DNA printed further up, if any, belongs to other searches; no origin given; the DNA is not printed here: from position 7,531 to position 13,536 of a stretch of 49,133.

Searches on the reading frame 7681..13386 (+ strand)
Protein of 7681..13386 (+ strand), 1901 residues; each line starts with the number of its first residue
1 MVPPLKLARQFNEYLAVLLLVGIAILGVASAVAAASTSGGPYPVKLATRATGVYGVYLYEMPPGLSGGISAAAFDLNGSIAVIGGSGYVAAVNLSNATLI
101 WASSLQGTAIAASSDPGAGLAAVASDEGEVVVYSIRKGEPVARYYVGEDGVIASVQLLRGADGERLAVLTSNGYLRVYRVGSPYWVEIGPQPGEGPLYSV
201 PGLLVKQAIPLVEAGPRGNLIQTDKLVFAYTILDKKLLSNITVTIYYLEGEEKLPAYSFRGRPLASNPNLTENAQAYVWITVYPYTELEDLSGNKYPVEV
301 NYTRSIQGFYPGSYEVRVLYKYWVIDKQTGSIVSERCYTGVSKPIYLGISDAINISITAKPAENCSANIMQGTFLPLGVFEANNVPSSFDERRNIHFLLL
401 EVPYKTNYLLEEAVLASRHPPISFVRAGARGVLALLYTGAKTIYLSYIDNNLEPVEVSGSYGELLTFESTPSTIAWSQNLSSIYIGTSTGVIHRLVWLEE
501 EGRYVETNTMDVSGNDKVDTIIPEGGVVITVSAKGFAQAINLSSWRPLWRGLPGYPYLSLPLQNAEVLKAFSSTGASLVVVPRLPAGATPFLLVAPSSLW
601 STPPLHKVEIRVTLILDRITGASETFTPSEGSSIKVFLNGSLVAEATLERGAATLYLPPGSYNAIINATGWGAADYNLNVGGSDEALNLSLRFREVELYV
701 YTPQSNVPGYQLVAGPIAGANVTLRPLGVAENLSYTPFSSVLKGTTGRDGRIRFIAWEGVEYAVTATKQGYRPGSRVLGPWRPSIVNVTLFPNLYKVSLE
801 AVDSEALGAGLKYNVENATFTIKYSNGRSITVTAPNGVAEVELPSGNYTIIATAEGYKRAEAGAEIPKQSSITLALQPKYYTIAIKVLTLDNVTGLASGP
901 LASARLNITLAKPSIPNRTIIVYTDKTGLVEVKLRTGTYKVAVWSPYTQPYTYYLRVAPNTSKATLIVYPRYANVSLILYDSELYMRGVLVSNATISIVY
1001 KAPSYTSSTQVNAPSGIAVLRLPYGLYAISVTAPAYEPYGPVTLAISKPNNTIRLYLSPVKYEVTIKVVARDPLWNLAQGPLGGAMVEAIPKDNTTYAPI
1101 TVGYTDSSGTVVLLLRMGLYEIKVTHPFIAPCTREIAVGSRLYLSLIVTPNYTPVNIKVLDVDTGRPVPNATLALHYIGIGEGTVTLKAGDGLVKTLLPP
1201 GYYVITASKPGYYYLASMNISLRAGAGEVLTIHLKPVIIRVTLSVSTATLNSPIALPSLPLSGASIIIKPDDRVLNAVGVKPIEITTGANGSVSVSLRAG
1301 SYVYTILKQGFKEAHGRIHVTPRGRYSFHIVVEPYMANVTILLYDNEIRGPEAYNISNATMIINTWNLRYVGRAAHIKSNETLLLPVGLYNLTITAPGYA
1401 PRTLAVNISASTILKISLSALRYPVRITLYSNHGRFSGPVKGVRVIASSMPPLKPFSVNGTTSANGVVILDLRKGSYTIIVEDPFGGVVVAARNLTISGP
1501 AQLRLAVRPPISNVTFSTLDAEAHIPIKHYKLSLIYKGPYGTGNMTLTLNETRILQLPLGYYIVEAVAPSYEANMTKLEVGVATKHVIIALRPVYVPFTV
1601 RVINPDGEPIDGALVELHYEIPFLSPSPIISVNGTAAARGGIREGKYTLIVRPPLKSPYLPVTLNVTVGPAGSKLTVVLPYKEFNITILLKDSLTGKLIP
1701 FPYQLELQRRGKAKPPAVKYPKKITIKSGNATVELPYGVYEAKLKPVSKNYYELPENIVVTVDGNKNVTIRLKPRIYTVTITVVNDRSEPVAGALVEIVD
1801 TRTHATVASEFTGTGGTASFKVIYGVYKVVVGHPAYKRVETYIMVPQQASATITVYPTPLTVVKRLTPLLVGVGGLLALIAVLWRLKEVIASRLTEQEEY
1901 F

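Call 87: search_protein_families(library=pfam, proteins=[window:7681-13386:+], max_evalue=0.00001)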
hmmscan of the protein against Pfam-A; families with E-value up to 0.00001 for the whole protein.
window:7681-13386:+ (1901 aa): 4 families
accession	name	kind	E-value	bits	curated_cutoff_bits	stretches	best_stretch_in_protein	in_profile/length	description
PF13620.12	CarboxypepD_reg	-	2.4e-46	156.4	32.3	1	1157-1235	4-82/82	Carboxypeptidase regulatory-like domain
PF17802.7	SpaA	-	5.8e-13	49.2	23.1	0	814-862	15-70/91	Prealbumin-like fold domain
PF08308.17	PEGA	-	3.2e-09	37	20.8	0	1378-1418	24-65/71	PEGA domain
PF13715.12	CarbopepD_reg_2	-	2.5e-07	31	32.2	0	823-878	20-76/88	CarboxypepD_reg-like domain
